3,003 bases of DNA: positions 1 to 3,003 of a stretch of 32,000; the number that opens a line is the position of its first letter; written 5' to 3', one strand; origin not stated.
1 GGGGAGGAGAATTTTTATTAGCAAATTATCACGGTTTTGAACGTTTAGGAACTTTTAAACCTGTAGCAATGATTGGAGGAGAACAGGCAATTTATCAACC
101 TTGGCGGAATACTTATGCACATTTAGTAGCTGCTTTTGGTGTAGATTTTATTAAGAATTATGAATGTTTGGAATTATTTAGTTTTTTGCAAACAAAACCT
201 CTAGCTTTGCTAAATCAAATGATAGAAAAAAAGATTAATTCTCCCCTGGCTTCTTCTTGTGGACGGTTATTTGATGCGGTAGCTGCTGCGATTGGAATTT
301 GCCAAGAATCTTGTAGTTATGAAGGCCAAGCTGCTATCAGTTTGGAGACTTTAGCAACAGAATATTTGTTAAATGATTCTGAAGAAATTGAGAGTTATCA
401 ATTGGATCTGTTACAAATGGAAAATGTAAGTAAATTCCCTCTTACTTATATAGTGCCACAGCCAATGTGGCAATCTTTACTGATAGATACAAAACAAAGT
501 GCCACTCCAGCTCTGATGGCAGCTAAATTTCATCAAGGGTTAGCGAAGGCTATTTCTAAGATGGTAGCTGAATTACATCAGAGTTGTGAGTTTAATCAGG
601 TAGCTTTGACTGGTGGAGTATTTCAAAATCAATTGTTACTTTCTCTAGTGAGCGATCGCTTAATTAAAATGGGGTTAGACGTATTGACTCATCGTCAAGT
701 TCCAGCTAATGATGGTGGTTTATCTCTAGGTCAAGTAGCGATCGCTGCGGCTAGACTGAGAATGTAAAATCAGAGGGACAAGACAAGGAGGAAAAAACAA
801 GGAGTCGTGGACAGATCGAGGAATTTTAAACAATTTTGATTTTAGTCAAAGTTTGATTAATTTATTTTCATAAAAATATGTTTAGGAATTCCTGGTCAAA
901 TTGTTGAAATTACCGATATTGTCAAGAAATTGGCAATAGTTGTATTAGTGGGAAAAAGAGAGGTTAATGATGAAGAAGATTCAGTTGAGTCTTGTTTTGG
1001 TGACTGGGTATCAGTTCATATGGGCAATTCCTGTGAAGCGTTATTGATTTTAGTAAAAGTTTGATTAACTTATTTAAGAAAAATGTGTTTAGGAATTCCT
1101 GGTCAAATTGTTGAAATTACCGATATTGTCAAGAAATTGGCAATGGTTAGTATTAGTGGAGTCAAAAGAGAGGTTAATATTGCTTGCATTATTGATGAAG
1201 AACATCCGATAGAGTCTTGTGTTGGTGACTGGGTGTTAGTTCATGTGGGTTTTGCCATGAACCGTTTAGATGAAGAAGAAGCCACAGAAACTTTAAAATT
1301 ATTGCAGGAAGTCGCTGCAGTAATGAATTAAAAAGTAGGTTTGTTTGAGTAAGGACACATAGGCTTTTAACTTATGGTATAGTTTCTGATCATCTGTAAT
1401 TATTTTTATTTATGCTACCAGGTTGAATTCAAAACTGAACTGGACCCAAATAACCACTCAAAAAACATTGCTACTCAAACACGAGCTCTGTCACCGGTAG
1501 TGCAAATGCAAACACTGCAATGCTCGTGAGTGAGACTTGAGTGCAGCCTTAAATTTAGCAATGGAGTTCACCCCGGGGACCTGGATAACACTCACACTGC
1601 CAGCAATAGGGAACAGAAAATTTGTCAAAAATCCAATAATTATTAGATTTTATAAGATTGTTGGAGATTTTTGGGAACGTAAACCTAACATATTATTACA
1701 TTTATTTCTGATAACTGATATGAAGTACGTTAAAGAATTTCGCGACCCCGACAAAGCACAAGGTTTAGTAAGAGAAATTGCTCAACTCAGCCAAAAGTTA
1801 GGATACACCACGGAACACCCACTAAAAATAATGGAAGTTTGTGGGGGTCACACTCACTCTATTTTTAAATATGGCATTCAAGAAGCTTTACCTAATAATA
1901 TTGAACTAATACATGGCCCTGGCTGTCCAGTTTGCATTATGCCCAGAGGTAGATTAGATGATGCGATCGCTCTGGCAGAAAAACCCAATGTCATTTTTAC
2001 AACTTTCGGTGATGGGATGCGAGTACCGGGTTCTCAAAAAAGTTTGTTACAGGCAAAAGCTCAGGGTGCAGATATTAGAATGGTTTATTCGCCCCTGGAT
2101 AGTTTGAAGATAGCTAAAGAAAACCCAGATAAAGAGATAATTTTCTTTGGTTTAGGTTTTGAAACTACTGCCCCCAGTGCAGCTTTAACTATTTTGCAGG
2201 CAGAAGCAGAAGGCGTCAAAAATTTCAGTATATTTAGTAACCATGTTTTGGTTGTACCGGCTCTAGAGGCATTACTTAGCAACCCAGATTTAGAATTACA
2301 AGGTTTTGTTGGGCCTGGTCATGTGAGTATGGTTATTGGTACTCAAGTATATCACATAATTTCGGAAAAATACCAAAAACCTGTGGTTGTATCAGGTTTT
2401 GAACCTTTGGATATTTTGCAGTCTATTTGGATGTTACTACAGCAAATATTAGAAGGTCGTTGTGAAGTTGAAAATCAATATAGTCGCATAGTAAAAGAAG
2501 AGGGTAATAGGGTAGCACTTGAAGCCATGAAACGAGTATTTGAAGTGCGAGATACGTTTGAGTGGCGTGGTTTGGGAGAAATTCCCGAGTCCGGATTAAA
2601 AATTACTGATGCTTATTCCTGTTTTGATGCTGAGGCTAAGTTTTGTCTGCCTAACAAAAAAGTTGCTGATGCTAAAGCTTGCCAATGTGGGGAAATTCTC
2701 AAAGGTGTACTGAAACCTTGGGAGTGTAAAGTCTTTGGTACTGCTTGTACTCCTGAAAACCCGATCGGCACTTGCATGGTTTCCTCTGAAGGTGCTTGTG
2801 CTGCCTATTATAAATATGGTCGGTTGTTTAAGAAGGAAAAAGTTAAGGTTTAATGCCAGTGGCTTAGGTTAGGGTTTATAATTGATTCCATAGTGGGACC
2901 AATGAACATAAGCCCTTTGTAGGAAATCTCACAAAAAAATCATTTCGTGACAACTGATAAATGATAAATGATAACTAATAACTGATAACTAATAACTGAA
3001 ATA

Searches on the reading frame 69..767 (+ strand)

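Call 72: search_protein_families(library=pfam, proteins=[window:69-767:+], max_evalue=0.01)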
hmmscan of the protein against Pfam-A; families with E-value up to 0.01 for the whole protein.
window:69-767:+ (232 aa): 2 families
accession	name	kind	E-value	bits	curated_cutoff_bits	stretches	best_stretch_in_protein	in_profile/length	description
PF22521.2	HypF_C_2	-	4.9e-60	203.7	27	1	1-222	39-241/241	Carbamoyltransferase, Kae1-like Domain, second subdomain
PF02782.22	FGGY_C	-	0.0014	18.9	27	1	137-198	110-173/198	FGGY family of carbohydrate kinases, C-terminal domain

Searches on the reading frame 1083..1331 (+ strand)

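Call 72: search_protein_families(library=pfam, proteins=[window:1083-1331:+], max_evalue=0.01)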
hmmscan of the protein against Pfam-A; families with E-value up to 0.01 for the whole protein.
window:1083-1331:+ (82 aa): 1 family
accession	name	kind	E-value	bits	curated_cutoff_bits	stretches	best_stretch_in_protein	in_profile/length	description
PF01455.23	HupF_HypC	-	7.9e-27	93.6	28.5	1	1-74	1-65/65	HupF/HypC family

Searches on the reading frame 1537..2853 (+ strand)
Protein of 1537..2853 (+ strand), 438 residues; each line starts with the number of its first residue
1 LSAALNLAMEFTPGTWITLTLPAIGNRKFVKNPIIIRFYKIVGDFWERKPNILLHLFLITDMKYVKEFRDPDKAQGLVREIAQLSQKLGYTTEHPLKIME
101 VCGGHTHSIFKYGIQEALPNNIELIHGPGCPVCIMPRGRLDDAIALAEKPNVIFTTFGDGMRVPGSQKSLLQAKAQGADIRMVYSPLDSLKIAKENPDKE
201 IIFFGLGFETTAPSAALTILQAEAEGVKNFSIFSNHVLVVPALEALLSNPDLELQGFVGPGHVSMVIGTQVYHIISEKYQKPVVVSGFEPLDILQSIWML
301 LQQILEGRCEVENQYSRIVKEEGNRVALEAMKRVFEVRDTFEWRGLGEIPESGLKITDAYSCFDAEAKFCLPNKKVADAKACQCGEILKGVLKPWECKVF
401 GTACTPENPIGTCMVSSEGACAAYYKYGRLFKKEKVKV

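Call 72: search_protein_families(library=pfam, proteins=[window:1537-2853:+], max_evalue=0.01)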
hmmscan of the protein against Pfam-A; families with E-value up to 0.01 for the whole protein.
window:1537-2853:+ (438 aa): 1 family
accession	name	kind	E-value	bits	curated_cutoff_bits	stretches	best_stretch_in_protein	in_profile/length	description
PF01924.21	HypD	-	1.5e-161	537.8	25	1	74-428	3-351/351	Hydrogenase formation hypA family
